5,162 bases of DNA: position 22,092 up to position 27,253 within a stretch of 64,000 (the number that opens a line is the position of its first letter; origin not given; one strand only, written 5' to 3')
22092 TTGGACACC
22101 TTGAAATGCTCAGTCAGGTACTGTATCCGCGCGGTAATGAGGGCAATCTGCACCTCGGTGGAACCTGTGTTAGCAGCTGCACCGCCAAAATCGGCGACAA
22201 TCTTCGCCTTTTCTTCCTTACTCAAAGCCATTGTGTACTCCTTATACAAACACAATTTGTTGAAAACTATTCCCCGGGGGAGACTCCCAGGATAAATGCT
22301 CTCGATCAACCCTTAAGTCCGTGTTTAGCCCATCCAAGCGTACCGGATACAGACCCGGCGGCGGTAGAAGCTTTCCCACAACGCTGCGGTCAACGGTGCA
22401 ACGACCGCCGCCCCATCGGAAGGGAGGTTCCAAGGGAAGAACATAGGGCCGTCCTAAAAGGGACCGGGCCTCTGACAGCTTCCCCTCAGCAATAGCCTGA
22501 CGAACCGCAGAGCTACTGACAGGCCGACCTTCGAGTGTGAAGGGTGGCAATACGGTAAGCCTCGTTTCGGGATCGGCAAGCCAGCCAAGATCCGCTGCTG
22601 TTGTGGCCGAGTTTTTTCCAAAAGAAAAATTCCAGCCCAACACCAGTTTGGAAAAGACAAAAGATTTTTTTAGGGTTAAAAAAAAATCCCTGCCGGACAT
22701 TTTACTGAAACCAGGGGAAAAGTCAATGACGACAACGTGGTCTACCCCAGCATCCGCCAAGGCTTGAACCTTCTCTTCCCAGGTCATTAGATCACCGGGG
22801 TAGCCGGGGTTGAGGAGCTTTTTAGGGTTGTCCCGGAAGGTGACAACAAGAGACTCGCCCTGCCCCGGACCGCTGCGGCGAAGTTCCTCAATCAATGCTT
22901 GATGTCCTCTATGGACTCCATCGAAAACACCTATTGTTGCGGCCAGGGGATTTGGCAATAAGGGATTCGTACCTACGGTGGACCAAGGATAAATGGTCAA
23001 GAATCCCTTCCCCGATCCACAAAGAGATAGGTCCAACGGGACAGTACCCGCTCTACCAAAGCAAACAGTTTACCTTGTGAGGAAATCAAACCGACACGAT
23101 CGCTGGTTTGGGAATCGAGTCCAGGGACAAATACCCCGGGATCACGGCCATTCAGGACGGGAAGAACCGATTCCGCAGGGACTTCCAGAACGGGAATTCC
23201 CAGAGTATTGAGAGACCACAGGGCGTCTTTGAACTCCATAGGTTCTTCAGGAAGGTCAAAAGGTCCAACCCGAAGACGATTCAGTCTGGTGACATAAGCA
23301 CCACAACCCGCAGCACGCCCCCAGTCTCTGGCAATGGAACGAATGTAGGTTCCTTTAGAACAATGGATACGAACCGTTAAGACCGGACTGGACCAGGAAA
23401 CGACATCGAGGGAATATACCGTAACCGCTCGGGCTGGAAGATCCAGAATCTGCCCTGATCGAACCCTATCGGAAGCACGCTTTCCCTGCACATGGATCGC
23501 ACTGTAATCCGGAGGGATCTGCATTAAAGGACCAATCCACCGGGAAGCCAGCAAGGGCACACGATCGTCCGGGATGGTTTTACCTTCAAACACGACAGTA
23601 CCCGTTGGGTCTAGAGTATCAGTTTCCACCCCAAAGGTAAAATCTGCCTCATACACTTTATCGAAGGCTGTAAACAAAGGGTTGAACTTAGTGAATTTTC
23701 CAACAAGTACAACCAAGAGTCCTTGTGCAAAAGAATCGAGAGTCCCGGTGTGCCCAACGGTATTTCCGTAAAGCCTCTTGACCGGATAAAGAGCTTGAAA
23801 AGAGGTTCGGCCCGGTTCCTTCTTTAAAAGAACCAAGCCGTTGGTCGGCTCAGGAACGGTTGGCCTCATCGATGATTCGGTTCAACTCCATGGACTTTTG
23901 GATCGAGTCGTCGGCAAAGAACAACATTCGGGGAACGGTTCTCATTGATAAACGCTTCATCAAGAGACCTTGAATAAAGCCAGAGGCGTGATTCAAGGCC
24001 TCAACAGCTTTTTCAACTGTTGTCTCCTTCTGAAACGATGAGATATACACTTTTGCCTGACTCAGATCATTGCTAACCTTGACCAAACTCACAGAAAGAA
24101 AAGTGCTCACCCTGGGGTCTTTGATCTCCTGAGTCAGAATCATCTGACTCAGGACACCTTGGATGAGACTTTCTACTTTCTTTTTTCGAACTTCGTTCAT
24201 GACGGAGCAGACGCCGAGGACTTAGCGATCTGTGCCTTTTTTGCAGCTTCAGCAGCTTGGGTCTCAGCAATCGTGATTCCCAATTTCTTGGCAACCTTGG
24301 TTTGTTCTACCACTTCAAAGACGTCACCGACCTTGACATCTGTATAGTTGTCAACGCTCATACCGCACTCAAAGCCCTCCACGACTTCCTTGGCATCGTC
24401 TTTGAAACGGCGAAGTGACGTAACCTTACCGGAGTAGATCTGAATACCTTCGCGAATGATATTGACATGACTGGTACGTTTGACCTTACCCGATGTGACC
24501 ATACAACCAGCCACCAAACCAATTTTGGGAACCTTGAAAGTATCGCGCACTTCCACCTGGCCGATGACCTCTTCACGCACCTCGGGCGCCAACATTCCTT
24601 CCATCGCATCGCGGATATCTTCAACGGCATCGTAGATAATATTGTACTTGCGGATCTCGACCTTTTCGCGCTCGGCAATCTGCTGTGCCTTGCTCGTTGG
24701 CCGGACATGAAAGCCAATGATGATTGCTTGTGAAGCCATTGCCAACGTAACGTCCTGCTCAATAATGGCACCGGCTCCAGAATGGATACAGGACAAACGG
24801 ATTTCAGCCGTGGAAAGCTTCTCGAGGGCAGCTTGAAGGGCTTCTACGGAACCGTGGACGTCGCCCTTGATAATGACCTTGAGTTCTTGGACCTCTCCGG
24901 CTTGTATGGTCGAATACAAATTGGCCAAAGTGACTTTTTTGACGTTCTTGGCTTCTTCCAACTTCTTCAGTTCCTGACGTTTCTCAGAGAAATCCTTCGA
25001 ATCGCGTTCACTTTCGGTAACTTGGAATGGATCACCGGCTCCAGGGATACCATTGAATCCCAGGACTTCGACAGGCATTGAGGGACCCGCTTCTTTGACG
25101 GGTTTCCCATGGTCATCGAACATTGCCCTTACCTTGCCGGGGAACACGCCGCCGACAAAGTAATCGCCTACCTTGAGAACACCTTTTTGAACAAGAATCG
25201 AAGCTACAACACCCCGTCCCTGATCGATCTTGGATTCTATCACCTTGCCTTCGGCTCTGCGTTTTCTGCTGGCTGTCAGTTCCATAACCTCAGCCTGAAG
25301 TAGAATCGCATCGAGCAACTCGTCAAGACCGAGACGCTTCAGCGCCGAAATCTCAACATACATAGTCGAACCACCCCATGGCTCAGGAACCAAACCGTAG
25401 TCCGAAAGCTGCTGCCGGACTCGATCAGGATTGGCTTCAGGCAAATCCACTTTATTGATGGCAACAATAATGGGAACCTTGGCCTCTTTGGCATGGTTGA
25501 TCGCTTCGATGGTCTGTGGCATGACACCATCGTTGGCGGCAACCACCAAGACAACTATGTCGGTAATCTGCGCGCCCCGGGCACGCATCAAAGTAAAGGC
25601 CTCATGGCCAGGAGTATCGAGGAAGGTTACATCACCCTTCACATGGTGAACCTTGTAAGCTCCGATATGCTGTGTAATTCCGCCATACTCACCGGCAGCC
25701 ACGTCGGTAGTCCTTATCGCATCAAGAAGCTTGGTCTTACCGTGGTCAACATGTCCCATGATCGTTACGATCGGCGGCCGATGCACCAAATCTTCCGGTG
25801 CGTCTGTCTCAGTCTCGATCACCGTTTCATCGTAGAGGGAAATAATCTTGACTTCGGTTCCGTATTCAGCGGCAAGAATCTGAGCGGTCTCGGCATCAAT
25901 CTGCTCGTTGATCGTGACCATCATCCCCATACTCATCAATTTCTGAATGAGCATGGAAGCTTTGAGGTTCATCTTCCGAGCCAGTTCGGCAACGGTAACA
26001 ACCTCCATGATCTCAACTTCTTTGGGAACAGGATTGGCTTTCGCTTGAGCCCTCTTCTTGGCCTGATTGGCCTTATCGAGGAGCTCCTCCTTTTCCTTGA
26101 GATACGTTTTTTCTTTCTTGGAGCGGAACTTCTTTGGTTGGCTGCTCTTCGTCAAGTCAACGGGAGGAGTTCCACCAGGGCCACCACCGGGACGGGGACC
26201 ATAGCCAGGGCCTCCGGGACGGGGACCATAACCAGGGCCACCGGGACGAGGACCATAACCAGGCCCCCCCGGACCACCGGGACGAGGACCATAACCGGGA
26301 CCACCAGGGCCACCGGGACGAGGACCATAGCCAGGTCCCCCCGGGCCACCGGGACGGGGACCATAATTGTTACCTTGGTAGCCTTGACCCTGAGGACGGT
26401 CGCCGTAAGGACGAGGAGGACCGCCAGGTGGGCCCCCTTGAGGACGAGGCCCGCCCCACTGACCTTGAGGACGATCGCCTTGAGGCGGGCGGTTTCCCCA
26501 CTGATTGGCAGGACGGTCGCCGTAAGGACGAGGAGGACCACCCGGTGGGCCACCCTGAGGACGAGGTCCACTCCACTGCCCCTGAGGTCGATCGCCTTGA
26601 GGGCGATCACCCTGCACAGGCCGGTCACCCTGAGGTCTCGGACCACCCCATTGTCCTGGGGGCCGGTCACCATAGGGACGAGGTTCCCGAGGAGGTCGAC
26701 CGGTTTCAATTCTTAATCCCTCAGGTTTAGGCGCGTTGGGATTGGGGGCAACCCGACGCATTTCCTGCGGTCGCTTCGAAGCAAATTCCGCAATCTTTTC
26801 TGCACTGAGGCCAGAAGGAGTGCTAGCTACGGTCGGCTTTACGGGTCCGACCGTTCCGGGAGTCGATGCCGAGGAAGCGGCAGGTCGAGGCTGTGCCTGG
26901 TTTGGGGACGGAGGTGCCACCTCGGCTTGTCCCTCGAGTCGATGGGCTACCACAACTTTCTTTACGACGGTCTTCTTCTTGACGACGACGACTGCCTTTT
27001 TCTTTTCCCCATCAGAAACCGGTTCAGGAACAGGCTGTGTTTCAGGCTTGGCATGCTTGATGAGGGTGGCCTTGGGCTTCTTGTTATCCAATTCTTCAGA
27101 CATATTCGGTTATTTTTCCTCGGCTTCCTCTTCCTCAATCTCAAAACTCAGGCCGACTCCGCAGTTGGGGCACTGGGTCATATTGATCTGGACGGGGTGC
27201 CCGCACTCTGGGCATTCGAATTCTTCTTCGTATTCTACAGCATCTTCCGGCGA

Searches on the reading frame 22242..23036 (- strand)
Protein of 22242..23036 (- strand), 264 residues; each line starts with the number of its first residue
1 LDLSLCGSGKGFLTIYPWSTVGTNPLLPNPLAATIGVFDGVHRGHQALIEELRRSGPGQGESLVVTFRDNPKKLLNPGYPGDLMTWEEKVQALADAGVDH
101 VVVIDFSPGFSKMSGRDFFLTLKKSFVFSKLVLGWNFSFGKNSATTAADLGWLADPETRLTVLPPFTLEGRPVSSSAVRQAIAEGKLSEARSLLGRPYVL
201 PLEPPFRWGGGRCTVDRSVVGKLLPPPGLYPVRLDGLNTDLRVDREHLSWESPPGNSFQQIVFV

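Call 71: search_protein_families(library=pfam, proteins=[window:22242-23036:-], max_evalue=0.01)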
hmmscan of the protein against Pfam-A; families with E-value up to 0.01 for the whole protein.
window:22242-23036:- (264 aa): 2 families
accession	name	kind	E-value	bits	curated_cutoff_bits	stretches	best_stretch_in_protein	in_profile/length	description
PF06574.18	FAD_syn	-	1.8e-33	116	27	1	30-176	7-157/158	FAD synthetase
PF01467.32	CTP_transf_like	-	0.00016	22.3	21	1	34-106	2-68/133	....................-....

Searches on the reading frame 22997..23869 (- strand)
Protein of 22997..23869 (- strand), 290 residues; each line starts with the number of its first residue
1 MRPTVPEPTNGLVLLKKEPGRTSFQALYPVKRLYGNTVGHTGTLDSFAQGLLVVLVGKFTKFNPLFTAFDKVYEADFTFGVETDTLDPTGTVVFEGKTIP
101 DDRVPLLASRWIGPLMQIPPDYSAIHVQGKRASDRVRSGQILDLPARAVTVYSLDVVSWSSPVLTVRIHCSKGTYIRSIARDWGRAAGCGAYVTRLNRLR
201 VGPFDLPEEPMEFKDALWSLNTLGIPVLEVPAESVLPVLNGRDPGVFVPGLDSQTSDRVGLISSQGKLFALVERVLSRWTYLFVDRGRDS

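Call 7: search_protein_families(library=pfam, proteins=[window:22997-23869:-])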
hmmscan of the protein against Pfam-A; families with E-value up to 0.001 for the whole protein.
window:22997-23869:- (290 aa): 2 families
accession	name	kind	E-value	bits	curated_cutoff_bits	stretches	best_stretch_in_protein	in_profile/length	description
PF01509.24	TruB_N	-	7.1e-41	140.5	27.3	1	36-176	7-149/149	TruB family pseudouridylate synthase (N terminal domain)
PF16198.10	TruB_C_2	-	6.2e-07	29.9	29.3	1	177-209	1-31/66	tRNA pseudouridylate synthase B C-terminal domain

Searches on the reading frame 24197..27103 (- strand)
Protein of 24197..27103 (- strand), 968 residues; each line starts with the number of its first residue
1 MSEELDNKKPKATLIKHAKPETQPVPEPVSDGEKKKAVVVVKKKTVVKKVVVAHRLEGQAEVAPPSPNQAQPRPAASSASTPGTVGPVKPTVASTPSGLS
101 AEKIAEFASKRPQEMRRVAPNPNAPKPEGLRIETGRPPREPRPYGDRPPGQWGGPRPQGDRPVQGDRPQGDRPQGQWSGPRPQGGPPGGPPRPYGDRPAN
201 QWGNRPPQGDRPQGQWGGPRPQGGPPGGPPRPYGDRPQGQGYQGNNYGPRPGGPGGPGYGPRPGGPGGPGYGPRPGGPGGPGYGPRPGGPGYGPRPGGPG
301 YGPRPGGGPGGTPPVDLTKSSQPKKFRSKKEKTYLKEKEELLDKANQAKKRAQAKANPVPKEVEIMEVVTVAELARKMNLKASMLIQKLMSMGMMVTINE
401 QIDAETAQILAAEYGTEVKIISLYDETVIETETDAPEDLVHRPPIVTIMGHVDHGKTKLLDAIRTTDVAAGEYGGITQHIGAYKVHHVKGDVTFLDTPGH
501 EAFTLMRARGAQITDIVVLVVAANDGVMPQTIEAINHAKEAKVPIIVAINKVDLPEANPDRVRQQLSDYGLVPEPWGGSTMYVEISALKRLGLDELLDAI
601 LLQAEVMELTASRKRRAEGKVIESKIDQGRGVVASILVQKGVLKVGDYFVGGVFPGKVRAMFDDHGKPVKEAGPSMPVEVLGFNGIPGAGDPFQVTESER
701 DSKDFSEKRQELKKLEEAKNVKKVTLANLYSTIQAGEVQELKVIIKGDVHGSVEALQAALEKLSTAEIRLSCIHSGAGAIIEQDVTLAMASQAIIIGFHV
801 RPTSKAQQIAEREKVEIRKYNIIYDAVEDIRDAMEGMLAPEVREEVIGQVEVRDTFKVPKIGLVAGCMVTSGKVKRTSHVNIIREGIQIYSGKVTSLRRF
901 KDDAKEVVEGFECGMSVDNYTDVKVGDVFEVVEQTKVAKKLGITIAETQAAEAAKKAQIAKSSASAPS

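Call 7: search_protein_families(library=pfam, proteins=[window:24197-27103:-])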
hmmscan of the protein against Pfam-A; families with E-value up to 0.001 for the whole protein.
window:24197-27103:- (968 aa): 9 families
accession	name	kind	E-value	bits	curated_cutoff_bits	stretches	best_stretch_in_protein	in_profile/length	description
PF11987.13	IF-2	-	4.3e-41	139.9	27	1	716-830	2-116/117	Translation-initiation factor 2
PF00009.33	GTP_EFTU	-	1.4e-35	123.1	26.5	1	445-601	5-183/188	Elongation factor Tu GTP binding domain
PF22042.2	EF-G_D2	-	2.5e-26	92.1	27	1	617-695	2-83/84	Elongation factor G domain 2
PF04760.21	IF2_N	-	2e-15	56.7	25.3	1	366-417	1-53/53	Translation initiation factor IF-2, N-terminal region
PF01926.29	MMR_HSR1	-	1e-11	45.3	21.9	1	446-551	2-113/113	50S ribosome-binding GTPase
PF03144.31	GTP_EFTU_D2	-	3.3e-07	31.1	30.3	1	862-929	1-72/73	Elongation factor Tu domain 2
PF00071.28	Ras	-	6.6e-05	23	21.6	1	448-601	4-157/162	Ras family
PF00025.27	Arf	-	0.00016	21.6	22.3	0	448-600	19-170/174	ADP-ribosylation factor family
PF02421.24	FeoB_N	-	0.00036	20.5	27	1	446-563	3-126/156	Ferrous iron transport protein B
